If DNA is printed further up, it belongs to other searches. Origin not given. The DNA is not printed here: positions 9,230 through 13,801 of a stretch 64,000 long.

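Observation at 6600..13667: Sharp compositional break inside NRPS1 at the A10/PCP boundary: the assembly line is a natural chimera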

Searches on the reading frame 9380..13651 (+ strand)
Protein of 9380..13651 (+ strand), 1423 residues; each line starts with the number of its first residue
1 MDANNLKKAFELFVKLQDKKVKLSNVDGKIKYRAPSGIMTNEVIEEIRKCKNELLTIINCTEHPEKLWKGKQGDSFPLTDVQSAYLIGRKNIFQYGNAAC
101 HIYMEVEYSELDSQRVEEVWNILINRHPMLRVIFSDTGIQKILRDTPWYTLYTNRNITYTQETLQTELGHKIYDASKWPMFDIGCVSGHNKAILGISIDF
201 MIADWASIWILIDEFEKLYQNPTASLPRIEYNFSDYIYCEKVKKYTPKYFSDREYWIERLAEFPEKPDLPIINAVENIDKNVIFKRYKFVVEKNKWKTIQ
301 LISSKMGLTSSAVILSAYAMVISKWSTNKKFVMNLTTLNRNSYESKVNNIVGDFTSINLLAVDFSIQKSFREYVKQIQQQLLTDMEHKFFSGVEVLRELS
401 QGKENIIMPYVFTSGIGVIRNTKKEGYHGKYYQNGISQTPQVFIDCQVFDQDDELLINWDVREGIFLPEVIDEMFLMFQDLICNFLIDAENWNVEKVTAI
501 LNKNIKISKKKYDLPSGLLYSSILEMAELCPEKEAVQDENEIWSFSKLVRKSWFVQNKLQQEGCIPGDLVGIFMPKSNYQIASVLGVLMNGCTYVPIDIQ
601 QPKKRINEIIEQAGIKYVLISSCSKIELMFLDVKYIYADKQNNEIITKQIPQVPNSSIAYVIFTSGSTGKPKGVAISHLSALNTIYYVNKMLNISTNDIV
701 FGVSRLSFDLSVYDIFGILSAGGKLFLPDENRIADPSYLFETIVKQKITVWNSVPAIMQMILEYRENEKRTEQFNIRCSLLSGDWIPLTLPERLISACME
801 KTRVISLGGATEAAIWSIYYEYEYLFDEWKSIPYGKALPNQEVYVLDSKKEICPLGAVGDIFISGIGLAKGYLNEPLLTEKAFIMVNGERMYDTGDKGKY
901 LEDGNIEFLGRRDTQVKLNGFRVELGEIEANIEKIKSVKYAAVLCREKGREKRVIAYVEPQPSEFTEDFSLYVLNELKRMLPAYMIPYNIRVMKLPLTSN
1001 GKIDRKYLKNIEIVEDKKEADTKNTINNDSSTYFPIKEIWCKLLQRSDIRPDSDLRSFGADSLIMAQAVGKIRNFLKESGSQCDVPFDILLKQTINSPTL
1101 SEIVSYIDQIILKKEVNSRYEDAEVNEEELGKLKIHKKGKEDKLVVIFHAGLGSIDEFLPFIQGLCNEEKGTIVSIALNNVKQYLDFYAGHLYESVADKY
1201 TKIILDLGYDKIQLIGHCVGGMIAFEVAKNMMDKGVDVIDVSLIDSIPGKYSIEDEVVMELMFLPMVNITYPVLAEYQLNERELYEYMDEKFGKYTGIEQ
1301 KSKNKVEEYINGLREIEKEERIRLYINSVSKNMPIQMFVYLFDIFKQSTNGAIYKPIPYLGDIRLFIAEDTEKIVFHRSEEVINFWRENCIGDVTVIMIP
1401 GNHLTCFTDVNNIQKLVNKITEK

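Call 4: search_protein_families(library=pfam, proteins=[window:9380-13651:+])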
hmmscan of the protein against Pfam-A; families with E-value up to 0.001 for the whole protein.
window:9380-13651:+ (1423 aa): 5 families
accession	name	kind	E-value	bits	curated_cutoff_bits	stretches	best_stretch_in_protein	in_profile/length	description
PF00501.34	AMP-binding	-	1.1e-66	225.7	29.9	1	527-873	5-384/384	AMP-binding enzyme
PF00668.25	Condensation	-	1.7e-35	123.1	30.6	1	76-486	5-434/456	Condensation domain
PF00975.26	Thioesterase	-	1.7e-10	41.9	26.4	1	1145-1248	3-104/226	Thioesterase domain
PF18563.6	TubC_N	-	1.4e-07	31.9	26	1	11-56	3-48/52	TubC N-terminal docking domain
PF00550.31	PP-binding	-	2.6e-06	28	20.8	1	1036-1107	3-67/67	Phosphopantetheine attachment site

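Call 12: find_encoding_contigs(protein=window:9380-13651:+, flank=10000, max_places=10)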
Protein window:9380-13651:+ (1423 aa): 24 contigs read that carry it; 10 places shown.
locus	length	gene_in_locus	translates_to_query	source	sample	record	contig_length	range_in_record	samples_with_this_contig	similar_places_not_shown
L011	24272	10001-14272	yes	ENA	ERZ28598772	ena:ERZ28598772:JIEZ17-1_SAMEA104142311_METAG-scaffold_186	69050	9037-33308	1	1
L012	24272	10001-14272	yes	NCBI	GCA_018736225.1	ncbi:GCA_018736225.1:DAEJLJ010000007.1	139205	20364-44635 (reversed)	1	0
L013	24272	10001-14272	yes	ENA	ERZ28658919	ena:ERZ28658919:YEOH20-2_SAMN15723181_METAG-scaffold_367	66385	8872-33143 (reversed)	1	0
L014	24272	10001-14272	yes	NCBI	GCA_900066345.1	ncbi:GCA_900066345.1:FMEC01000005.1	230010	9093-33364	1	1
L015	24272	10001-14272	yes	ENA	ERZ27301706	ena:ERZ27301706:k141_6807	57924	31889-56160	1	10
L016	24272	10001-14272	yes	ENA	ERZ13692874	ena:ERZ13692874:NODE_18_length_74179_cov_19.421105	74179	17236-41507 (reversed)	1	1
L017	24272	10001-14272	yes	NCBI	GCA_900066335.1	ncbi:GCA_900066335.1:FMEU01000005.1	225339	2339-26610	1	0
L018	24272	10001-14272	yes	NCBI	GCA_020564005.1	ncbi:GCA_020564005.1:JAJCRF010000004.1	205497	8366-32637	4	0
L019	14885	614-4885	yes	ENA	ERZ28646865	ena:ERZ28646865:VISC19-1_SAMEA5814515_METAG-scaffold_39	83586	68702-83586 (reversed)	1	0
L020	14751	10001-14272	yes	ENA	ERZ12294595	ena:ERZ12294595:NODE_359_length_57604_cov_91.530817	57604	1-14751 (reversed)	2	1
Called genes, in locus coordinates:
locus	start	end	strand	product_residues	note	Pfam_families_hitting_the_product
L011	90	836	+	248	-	PF00975:Thioesterase, PF12697:Abhydrolase_6 (weak)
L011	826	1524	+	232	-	PF22624:AASDHPPT_N, PF01648:ACPS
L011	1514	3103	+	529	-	PF00501:AMP-binding, PF13193:AMP-binding_C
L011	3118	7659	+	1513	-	PF00550:PP-binding, PF00668:Condensation, PF00501:AMP-binding, PF13847:Methyltransf_31, PF08241:Methyltransf_11 (weak), PF08242:Methyltransf_12, PF13649:Methyltransf_25 (weak), PF00550:PP-binding, +1 more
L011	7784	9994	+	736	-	PF01408:GFO_IDH_MocA, PF21390:Irp3-like_C (weak), PF13847:Methyltransf_31, PF08241:Methyltransf_11 (faint), PF08242:Methyltransf_12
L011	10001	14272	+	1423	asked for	PF18563:TubC_N (weak), PF00668:Condensation, PF00501:AMP-binding, PF00550:PP-binding (weak), PF00975:Thioesterase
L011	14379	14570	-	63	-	-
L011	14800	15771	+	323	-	PF12833:HTH_18, PF00165:HTH_AraC (weak)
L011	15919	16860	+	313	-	PF19300:BPD_transp_1_N, PF00528:BPD_transp_1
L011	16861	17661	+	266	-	PF00528:BPD_transp_1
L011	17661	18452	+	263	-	PF02463:SMC_N (weak), PF00005:ABC_tran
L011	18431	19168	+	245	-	PF00005:ABC_tran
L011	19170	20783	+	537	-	PF00496:SBP_bac_5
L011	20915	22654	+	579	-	PF00664:ABC_membrane, PF00005:ABC_tran, PF02463:SMC_N (weak)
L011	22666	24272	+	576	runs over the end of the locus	PF00664:ABC_membrane, PF00005:ABC_tran, PF09818:ABC_ATPase (faint), PF02463:SMC_N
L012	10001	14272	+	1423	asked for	PF18563:TubC_N (weak), PF00668:Condensation, PF00501:AMP-binding, PF00550:PP-binding (weak), PF00975:Thioesterase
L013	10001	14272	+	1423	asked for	PF18563:TubC_N (weak), PF00668:Condensation, PF00501:AMP-binding, PF00550:PP-binding (weak), PF00975:Thioesterase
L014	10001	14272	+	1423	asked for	PF18563:TubC_N (weak), PF00668:Condensation, PF00501:AMP-binding, PF00550:PP-binding (weak), PF00975:Thioesterase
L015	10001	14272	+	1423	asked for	PF18563:TubC_N (weak), PF00668:Condensation, PF00501:AMP-binding, PF00550:PP-binding (weak), PF00975:Thioesterase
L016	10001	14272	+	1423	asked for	PF18563:TubC_N (weak), PF00668:Condensation, PF00501:AMP-binding, PF00550:PP-binding (weak), PF00975:Thioesterase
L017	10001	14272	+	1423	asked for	PF18563:TubC_N (weak), PF00668:Condensation, PF00501:AMP-binding, PF00550:PP-binding (weak), PF00975:Thioesterase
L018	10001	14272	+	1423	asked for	PF18563:TubC_N (weak), PF00668:Condensation, PF00501:AMP-binding, PF00550:PP-binding (weak), PF00975:Thioesterase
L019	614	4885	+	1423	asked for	PF18563:TubC_N (weak), PF00668:Condensation, PF00501:AMP-binding, PF00550:PP-binding (weak), PF00975:Thioesterase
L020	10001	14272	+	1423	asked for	PF18563:TubC_N (weak), PF00668:Condensation, PF00501:AMP-binding, PF00550:PP-binding (weak), PF00975:Thioesterase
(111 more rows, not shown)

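Call 24: find_homologous_proteins(query=window:9380-13651:+, max_evalue=1e-20)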
Query window:9380-13651:+ (1423 aa): 2947 proteins with E <= 1e-20 among 7736 candidates; the best 120 are listed.
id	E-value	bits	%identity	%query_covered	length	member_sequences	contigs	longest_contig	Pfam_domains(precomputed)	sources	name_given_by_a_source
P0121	0.0e+0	3223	100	100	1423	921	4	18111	PF00668.26,PF00550.32,PF18563.7,PF00501.35,PF00975.27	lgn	-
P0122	0.0e+0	2542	100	42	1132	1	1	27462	PF00668.26,PF00550.32,PF18563.7,PF00501.35,PF00975.27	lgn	-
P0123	0.0e+0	2469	100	46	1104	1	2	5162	PF00668.26,PF00550.32,PF18563.7,PF00501.35,PF00975.27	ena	-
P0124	0.0e+0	2388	100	44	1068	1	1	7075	PF00668.26,PF00550.32,PF18563.7,PF00501.35,PF00975.27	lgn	-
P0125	0.0e+0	1991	98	34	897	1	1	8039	PF00668.26,PF00550.32,PF18563.7,PF00975.27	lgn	-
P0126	0.0e+0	1904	100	59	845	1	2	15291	PF00668.26,PF18563.7,PF00501.35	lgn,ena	-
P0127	0.0e+0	1833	100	57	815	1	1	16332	PF00668.26,PF18563.7,PF00501.35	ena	-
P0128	0.0e+0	1833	100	57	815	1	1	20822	PF00668.26,PF18563.7,PF00501.35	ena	-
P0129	0.0e+0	1824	100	56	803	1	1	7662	PF00668.26,PF18563.7,PF00501.35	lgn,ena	-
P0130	0.0e+0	1809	100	56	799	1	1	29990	PF00668.26,PF18563.7,PF00501.35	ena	-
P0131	0.0e+0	1804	100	56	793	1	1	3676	PF00668.26,PF18563.7,PF00501.35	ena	-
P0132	0.0e+0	1785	100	34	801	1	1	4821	PF00668.26,PF00550.32,PF18563.7,PF00975.27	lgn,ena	-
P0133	0.0e+0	1771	100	55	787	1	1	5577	PF00668.26,PF18563.7,PF00501.35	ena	-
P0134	0.0e+0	1534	50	100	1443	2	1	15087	PF00668.26,PF00550.32,PF18563.7,PF00501.35,PF00975.27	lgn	-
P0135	0.0e+0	1494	48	100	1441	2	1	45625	PF00668.26,PF00550.32,PF18563.7,PF00501.35,PF00975.27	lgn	-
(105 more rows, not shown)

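Call 25: find_encoding_contigs(protein=P0135, flank=10000, max_places=1)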
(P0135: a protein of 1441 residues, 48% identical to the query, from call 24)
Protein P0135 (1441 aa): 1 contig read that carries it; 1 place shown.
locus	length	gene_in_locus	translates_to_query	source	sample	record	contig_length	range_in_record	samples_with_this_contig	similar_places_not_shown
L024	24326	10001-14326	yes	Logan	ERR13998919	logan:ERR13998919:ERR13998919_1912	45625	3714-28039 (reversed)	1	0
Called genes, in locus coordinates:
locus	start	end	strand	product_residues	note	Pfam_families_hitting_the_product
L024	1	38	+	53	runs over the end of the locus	-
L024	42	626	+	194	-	PF04647:AgrB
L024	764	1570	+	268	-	PF00975:Thioesterase, PF12697:Abhydrolase_6 (weak)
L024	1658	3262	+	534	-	PF00501:AMP-binding, PF13193:AMP-binding_C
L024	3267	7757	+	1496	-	PF00550:PP-binding (weak), PF00668:Condensation, PF00501:AMP-binding, PF13489:Methyltransf_23 (faint), PF08241:Methyltransf_11 (faint), PF08242:Methyltransf_12 (weak), PF00550:PP-binding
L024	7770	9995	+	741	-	PF01408:GFO_IDH_MocA, PF21390:Irp3-like_C, PF13489:Methyltransf_23, PF13847:Methyltransf_31, PF08241:Methyltransf_11, PF08242:Methyltransf_12, PF13649:Methyltransf_25 (weak)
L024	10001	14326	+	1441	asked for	PF18563:TubC_N, PF00668:Condensation, PF00501:AMP-binding, PF00550:PP-binding (weak), PF00975:Thioesterase (weak)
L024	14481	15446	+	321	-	PF12833:HTH_18, PF00165:HTH_AraC (weak)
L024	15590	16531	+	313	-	PF19300:BPD_transp_1_N, PF00528:BPD_transp_1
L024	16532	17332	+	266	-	PF00528:BPD_transp_1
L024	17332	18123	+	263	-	PF02463:SMC_N (weak), PF00005:ABC_tran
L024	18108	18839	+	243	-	PF02463:SMC_N (faint), PF00005:ABC_tran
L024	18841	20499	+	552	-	PF00496:SBP_bac_5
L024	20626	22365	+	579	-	PF00664:ABC_membrane, PF00005:ABC_tran, PF02463:SMC_N (faint)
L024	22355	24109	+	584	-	PF00664:ABC_membrane, PF03193:RsgA_GTPase (faint), PF00005:ABC_tran, PF02463:SMC_N (weak)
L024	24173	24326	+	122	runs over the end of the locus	PF01325:Fe_dep_repress, PF02742:Fe_dep_repr_C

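Call 26: find_encoding_contigs(protein=P0134, flank=10000, max_places=1)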
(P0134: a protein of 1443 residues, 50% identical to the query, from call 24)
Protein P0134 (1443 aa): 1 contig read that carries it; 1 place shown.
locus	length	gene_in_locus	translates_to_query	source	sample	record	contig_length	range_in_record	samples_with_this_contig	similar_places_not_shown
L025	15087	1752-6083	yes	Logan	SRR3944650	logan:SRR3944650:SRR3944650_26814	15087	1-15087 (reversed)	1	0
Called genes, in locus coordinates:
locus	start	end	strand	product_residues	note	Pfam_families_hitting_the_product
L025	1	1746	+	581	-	?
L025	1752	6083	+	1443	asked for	PF18563:TubC_N, PF00668:Condensation, PF00501:AMP-binding, PF00550:PP-binding (weak), PF00975:Thioesterase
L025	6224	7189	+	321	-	PF12833:HTH_18, PF00165:HTH_AraC (weak)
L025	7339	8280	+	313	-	PF19300:BPD_transp_1_N, PF00528:BPD_transp_1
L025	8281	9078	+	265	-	PF00528:BPD_transp_1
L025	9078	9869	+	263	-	PF02463:SMC_N (weak), PF00005:ABC_tran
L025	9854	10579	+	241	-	PF00005:ABC_tran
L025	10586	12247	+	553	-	PF00496:SBP_bac_5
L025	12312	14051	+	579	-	PF00664:ABC_membrane, PF00005:ABC_tran, PF02463:SMC_N (faint)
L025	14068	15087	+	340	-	?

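Call 69: search_solved_structures(query=window:9380-13648:+, max_evalue=1e-30)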
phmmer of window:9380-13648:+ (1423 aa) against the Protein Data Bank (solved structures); distinct sequences matched with E-value up to 1e-30: 78 (the best 60 are shown).
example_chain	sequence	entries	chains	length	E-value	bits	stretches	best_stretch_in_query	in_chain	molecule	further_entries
7ly7_A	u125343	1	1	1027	3.2e-168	564.9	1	73-1069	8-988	BmdB, Bacillamide NRPS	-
7ly4_E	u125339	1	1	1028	3.2e-168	564.9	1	73-1069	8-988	BmdB, bacillamide NRPS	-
6lta_A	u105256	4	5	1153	7.2e-149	500.7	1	70-1015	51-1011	Nonribosomal peptide synthetase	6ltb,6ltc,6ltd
9be3_A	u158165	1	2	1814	2.4e-145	489.1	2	110-1012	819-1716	Linear gramicidin synthase subunit A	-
9meh_A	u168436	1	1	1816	2.4e-145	489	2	110-1012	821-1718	Linear gramicidin synthase subunit A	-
6mfz_A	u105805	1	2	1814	2.7e-145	488.9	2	110-1012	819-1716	Linear gramicidin synthase subunit A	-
6mfy_A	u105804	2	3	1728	5.8e-145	487.8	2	110-1009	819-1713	Linear gramicidin synthase subunit A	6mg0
9be4_A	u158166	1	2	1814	8.6e-145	487.2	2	110-1012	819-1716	Linear gramicidin synthase subunit A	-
7emy_A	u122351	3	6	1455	5.3e-139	468.1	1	74-934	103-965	Dihydroaeruginoic acid synthetase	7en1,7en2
8xjz_C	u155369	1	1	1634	1.7e-101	343.8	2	533-1025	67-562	Peptide synthetase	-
8hlk_A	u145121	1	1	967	4.3e-75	256.3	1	110-1008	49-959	Microcystin synthetase B (Fragment)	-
9bfd_A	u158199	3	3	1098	3.8e-73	249.8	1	523-1076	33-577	Tyrocidine synthase 1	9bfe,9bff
8jbr_A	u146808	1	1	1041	8.6e-73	248.7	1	511-1074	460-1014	McyA protein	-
2vsq_A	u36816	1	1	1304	6.3e-71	242.5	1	221-1107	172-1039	SURFACTIN SYNTHETASE SUBUNIT 3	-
5u89_A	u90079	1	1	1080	1.1e-70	241.7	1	525-1077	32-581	Amino acid adenylation domain protein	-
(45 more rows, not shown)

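Call 71: search_protein_families(library=ncbifam, proteins=[window:9380-13651:+], max_evalue=1e-10)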
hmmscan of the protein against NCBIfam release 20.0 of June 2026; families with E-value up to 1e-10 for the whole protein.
window:9380-13651:+ (1423 aa): 72 families (the best 25 are shown)
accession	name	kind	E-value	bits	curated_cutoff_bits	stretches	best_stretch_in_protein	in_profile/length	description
TIGR01733.1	AA-adenyl-dom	subfamily_domain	2.4e-106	356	317.4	1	545-943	2-409/409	amino acid adenylation domain-containing protein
NF004282.0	PRK05691.1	subfamily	3.7e-101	338.5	4090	1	109-1113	708-1711/4334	non-ribosomal peptide synthase/polyketide synthase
NF047350.1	aureusi_NRPS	equivalog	4.3e-99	332.4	2500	1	65-1076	984-1969/2373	aureusimine non-ribosomal peptide synthetase AusA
TIGR01734.1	D-ala-DACP-lig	equivalog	6.6e-92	308.7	559.85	1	522-1010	5-500/504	D-alanine--poly(phosphoribitol) ligase subunit DltA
NF003417.0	PRK04813.1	subfamily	3.4e-91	306.3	476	1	521-1010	7-501/505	D-alanine--poly(phosphoribitol) ligase subunit DltA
NF041803.1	NRPS_SolG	exception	2.6e-77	260.4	2200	1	528-1103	572-1151/1163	solanimycin non-ribosomal peptide synthetase SolG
NF038078.1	NRPS_MxcG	equivalog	5.7e-72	242.6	2300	1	521-1069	460-1012/1442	myxochelin non-ribosomal peptide synthetase MxcG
NF007605.2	PRK10252.1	equivalog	4.1e-66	223.3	2400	1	504-1067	441-1010/1292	enterobactin non-ribosomal peptide synthetase EntF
TIGR03098.1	ligase_PEP_1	hypoth_equivalog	9.6e-55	186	592.35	1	649-1009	156-515/517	acyl-CoA ligase (AMP-forming), exosortase A system-associated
NF004837.0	PRK06187.1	subfamily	1e-49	169.2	476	1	522-1010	13-520/531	long-chain-fatty-acid--CoA ligase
TIGR03443.1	alpha_am_amid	equivalog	5.2e-49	166.6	1030.1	2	889-1127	677-937/1390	L-aminoadipate-semialdehyde dehydrogenase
NF052269.1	Staph_lig_FadD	equivalog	3.5e-35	121.3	650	1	525-1011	8-492/499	long-chain-fatty-acid--CoA ligase FadD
TIGR01923.1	menE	equivalog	1.2e-31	110.1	330.15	1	546-1007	3-441/442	o-succinylbenzoate--CoA ligase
NF005801.1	PRK07656.1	equivalog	3.6e-31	108.4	657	1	642-1008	150-499/500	FadD3 family acyl-CoA ligase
NF006386.0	PRK08633.1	equivalog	1.4e-30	105.8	1221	1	650-1011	776-1140/1147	acyl-[ACP]--phospholipid O-acyltransferase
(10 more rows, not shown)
